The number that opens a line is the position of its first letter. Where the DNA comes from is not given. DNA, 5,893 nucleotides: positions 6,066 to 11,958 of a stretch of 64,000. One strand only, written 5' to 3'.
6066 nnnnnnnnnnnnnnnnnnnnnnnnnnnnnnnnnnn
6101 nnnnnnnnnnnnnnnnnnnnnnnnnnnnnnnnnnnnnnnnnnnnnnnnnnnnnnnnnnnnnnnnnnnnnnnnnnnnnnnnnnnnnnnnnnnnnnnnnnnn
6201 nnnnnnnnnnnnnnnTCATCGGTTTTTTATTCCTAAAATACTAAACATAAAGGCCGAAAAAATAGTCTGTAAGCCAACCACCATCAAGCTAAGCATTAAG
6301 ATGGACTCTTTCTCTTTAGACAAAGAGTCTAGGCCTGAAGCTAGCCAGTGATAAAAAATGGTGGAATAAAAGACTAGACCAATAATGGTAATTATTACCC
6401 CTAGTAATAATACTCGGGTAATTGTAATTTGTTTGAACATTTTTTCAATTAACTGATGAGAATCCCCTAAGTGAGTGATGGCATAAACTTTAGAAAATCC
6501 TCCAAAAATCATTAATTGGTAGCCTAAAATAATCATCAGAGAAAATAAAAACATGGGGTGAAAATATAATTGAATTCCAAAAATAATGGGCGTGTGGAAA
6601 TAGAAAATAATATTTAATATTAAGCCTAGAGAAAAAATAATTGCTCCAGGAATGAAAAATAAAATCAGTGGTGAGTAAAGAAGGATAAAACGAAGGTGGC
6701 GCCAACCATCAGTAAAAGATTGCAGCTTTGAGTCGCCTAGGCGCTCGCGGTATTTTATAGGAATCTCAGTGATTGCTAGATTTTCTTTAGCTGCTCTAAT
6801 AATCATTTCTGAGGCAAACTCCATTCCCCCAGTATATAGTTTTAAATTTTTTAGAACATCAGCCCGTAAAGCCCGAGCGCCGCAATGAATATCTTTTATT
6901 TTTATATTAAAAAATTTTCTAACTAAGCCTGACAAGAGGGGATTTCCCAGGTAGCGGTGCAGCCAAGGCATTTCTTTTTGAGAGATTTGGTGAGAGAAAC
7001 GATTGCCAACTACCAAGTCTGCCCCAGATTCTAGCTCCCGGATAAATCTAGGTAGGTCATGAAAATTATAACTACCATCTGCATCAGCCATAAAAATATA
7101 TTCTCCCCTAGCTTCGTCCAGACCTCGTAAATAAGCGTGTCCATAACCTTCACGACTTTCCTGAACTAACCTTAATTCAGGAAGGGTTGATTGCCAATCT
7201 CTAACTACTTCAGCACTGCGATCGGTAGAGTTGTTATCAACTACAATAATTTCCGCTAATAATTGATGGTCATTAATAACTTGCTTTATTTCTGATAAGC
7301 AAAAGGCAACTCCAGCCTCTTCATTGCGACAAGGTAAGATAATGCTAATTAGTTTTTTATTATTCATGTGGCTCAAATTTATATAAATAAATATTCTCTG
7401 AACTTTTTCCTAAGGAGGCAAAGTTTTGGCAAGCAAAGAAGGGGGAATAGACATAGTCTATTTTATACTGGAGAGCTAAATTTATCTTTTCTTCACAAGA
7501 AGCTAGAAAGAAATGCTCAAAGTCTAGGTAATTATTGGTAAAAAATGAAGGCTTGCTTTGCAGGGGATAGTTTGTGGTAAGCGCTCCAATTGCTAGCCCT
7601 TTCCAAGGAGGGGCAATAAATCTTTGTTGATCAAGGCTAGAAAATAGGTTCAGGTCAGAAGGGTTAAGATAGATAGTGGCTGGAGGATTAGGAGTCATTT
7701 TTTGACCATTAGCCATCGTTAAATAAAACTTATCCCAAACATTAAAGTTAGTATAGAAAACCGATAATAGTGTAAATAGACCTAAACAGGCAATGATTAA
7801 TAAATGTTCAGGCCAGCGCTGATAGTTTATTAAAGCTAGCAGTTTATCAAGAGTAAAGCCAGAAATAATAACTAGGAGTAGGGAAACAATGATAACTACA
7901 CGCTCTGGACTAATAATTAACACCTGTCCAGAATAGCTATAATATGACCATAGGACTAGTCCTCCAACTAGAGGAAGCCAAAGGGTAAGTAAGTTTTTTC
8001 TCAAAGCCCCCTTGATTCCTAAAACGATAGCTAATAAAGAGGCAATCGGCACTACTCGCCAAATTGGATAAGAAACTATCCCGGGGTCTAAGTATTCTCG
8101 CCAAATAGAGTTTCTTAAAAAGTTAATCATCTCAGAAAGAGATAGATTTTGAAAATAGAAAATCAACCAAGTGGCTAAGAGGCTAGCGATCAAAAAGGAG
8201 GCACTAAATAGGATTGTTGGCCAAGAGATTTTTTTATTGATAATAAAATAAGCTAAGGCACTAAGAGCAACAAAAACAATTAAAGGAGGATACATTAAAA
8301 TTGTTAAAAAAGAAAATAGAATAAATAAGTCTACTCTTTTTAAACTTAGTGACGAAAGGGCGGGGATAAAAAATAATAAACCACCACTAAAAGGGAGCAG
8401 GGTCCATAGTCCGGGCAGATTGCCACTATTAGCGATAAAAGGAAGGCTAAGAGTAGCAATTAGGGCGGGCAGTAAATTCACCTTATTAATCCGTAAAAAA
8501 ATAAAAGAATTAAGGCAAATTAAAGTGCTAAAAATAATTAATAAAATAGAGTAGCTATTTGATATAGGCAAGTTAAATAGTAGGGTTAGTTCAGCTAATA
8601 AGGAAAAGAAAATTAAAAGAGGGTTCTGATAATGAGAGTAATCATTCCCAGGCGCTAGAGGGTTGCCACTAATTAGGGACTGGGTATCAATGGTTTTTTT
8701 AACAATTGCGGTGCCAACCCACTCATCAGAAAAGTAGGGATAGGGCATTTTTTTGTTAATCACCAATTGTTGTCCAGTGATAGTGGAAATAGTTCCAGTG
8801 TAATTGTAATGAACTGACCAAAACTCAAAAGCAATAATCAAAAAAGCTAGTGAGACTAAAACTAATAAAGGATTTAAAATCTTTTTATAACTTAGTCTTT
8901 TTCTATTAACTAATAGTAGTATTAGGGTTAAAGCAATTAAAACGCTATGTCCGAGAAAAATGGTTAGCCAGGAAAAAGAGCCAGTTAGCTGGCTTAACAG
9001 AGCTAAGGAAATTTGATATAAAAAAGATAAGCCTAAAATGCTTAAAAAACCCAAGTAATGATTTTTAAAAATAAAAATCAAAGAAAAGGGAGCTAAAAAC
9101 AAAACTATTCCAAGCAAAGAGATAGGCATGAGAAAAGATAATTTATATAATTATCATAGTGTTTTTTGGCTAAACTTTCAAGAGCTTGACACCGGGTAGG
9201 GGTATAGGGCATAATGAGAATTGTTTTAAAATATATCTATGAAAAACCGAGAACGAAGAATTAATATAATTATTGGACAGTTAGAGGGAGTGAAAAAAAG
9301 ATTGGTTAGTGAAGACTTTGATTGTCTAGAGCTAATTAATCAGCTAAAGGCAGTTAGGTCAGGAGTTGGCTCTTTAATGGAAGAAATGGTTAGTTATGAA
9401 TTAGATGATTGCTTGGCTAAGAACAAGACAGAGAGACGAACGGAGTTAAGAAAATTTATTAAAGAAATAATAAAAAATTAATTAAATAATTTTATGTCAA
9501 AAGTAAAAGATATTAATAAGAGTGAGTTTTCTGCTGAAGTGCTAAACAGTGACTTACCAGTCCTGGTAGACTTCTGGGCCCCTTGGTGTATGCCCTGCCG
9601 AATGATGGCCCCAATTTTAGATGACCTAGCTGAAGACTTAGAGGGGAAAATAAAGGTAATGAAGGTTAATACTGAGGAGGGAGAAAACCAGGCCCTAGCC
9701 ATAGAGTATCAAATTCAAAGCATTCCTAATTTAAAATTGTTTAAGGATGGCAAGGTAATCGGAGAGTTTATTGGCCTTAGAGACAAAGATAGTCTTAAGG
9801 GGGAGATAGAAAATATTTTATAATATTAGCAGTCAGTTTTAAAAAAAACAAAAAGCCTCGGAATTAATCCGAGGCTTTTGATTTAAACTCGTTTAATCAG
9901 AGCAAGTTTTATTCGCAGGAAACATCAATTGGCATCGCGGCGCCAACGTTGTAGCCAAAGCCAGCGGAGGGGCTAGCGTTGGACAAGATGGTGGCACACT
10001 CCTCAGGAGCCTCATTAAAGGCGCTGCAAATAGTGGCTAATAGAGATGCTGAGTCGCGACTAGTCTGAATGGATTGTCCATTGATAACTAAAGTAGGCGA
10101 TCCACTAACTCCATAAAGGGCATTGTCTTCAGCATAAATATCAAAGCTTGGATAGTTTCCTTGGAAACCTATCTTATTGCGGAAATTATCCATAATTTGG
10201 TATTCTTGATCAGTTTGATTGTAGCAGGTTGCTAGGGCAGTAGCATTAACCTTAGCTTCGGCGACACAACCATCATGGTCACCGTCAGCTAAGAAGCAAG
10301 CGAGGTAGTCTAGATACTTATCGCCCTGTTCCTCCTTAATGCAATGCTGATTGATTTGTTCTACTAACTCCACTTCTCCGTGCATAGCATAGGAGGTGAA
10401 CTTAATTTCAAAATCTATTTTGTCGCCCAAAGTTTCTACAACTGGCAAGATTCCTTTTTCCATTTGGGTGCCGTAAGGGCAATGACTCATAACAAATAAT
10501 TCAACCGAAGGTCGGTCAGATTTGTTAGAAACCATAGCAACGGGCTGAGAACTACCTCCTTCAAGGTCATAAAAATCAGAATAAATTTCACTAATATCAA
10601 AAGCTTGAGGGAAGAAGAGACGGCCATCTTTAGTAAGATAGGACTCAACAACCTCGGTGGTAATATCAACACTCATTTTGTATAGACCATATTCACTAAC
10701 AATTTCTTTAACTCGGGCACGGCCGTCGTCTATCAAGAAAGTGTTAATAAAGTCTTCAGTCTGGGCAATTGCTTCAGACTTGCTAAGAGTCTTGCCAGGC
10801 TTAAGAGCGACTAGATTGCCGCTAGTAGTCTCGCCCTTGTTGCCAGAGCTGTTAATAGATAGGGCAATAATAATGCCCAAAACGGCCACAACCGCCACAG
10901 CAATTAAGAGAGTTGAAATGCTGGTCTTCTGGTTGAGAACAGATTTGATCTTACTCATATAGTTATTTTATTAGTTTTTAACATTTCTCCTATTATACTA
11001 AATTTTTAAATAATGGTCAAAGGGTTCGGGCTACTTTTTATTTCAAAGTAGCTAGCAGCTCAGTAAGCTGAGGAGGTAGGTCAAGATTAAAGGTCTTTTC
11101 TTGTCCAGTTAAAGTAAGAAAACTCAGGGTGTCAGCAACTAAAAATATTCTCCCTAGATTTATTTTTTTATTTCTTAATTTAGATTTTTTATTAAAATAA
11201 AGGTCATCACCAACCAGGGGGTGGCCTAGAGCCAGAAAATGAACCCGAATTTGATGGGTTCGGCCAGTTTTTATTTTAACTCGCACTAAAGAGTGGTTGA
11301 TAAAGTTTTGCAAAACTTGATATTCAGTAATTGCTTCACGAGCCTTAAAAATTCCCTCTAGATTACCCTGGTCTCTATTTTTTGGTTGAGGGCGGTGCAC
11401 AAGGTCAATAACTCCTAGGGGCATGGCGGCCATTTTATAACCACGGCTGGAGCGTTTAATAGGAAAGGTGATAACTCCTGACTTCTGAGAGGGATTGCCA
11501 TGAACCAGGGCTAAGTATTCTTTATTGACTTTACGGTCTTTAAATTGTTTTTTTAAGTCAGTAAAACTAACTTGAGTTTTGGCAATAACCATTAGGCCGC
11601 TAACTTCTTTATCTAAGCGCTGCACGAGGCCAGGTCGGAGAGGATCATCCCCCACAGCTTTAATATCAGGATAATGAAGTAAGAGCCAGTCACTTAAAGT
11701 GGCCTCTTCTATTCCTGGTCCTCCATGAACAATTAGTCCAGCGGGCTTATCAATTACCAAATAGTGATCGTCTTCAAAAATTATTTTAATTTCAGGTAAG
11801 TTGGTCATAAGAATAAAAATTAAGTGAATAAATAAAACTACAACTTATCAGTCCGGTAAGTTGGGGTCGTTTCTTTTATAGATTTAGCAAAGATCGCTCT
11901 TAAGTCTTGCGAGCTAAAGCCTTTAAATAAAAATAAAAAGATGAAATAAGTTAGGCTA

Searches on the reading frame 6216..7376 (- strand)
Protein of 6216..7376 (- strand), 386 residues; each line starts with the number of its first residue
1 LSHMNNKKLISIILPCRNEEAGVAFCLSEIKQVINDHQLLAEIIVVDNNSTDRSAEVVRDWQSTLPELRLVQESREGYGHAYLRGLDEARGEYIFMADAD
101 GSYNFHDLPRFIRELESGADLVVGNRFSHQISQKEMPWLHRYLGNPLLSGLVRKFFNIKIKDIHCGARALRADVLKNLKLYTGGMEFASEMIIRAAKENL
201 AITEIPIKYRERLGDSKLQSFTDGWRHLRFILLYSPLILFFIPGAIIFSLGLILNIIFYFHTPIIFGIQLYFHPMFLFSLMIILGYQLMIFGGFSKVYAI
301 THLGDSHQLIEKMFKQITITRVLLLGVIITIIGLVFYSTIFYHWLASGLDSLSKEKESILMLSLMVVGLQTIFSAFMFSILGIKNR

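Call 60: search_protein_families(library=pfam, proteins=[window:6216-7376:-], max_evalue=0.001)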
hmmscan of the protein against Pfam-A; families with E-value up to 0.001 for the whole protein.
window:6216-7376:- (386 aa): 1 family
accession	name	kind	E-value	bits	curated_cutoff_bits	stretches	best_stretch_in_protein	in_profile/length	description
PF00535.33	Glycos_transf_2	-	1.2e-29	103.9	23.3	1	11-177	1-166/168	Glycosyl transferase family 2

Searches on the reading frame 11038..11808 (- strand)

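Call 60: search_protein_families(library=pfam, proteins=[window:11038-11808:-], max_evalue=0.001)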
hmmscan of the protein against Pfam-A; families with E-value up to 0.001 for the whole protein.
window:11038-11808:- (256 aa): 1 family
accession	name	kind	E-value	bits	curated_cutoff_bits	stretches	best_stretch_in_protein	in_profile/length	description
PF00849.27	PseudoU_synth_2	-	4.4e-32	111.8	26.8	1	15-192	1-151/152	RNA pseudouridylate synthase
